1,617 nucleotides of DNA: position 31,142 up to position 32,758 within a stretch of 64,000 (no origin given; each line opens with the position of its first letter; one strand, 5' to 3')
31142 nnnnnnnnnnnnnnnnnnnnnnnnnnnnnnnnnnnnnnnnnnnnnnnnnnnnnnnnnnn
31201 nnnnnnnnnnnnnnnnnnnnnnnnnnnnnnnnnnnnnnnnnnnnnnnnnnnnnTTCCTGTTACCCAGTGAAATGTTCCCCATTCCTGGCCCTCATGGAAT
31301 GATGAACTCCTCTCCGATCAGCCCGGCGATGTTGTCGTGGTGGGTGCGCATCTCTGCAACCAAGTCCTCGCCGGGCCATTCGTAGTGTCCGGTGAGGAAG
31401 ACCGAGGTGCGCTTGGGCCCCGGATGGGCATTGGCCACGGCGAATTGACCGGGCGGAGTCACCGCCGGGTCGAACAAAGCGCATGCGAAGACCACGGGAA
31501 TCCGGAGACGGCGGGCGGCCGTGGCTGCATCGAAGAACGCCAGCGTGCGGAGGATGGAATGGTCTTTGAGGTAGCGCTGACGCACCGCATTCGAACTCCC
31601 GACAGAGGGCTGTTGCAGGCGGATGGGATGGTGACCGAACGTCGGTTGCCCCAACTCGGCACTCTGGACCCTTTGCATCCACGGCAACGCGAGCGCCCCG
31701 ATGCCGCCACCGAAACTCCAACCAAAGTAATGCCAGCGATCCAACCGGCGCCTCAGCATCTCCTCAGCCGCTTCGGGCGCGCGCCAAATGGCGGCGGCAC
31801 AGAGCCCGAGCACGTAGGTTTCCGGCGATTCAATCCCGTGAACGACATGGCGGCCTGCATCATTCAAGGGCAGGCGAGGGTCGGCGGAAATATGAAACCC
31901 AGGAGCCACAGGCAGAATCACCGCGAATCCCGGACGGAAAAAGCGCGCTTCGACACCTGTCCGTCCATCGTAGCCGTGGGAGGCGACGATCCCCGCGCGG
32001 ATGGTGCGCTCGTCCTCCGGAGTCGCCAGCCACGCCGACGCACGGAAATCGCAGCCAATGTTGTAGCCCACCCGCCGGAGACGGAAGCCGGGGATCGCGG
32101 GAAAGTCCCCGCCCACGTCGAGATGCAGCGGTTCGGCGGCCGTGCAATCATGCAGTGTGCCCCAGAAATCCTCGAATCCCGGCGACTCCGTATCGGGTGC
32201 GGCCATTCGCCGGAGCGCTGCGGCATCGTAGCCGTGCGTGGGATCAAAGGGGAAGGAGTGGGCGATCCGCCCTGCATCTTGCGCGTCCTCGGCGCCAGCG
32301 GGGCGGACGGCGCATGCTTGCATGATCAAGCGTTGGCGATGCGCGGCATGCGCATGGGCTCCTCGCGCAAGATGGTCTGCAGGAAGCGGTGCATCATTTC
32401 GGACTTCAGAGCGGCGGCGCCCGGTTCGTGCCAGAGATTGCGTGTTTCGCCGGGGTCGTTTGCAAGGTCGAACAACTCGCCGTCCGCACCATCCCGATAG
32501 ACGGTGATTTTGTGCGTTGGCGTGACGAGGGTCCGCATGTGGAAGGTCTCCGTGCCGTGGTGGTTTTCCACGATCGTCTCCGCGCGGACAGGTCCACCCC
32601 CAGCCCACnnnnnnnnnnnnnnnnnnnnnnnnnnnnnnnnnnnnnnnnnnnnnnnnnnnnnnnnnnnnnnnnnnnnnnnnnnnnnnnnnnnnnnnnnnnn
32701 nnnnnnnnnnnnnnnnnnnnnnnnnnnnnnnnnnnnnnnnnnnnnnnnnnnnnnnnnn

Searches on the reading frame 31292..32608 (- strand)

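Call 21: search_protein_families(library=pfam, proteins=[window:31292-32608:-], max_evalue=0.001)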
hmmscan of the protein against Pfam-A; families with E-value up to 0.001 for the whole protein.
window:31292-32608:- (438 aa): 1 family
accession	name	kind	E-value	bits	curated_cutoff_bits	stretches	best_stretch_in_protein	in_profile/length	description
PF05448.18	AXE1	-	1.1e-12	47.8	21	1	141-406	20-300/321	Acetyl xylan esterase (AXE1)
